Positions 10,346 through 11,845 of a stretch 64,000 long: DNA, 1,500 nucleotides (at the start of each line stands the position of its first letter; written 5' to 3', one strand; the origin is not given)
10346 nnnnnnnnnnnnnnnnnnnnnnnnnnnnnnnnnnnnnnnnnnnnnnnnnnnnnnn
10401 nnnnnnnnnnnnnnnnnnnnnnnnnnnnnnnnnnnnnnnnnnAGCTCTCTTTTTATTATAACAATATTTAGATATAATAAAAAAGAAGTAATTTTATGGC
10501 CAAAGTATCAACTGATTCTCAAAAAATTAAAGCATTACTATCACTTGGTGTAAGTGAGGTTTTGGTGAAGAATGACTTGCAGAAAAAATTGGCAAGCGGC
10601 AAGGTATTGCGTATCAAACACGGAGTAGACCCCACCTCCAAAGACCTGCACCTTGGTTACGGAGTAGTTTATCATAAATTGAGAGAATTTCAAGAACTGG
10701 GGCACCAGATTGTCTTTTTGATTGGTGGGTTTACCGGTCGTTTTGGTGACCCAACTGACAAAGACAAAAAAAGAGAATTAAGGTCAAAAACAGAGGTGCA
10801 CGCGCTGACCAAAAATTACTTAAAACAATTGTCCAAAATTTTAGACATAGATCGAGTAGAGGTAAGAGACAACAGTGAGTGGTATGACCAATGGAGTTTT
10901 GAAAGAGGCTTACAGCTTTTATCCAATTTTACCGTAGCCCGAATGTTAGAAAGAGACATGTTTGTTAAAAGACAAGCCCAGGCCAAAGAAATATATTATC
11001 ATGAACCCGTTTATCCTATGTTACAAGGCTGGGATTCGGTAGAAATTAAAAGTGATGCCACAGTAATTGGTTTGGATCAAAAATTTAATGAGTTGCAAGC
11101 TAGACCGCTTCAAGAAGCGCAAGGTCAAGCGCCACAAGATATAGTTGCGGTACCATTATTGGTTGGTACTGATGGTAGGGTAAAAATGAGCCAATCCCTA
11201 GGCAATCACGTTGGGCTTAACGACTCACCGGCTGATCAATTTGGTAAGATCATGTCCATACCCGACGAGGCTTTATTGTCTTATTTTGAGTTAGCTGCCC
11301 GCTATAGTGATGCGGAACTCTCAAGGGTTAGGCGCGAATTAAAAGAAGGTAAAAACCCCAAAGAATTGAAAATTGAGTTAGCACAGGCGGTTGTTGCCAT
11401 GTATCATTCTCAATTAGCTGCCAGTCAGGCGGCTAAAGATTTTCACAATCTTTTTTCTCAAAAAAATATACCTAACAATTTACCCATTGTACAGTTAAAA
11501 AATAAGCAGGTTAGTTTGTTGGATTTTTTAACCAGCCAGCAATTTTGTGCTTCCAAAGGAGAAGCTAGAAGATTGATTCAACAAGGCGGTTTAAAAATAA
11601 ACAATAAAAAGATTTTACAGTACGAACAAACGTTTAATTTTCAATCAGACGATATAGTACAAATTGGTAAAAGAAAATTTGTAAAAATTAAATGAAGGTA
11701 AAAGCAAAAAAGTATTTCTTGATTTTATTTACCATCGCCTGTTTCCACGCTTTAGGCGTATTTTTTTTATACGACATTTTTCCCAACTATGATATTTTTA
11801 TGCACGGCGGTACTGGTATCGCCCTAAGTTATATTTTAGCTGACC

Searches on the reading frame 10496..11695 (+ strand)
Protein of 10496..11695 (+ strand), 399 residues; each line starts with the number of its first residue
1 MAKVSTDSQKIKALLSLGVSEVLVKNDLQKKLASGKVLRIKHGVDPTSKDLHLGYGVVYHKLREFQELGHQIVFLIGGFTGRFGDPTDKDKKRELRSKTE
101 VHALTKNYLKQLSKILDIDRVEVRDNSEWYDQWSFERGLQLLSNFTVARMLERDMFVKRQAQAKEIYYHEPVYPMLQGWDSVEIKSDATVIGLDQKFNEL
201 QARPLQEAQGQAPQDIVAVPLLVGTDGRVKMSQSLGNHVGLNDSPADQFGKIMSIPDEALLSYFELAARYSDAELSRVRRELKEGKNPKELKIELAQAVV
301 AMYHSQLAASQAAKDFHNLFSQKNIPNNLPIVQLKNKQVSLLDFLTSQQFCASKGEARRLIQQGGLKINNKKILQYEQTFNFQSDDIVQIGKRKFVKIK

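Call 14: search_protein_families(library=pfam, proteins=[window:10496-11695:+], max_evalue=0.00001)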
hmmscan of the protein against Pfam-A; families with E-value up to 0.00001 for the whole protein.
window:10496-11695:+ (399 aa): 3 families
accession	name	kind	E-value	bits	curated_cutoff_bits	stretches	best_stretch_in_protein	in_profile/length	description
PF00579.31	tRNA-synt_1b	-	1.3e-58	199.1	21.1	1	36-320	4-291/292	tRNA synthetases class I (W and Y)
PF22421.1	SYY_C-terminal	-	1.1e-08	35.3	27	1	327-383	7-63/83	Tyrosine--tRNA ligase SYY-like C-terminal domain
PF01479.30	S4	-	3.9e-06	26.9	22.8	1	341-376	3-38/48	S4 domain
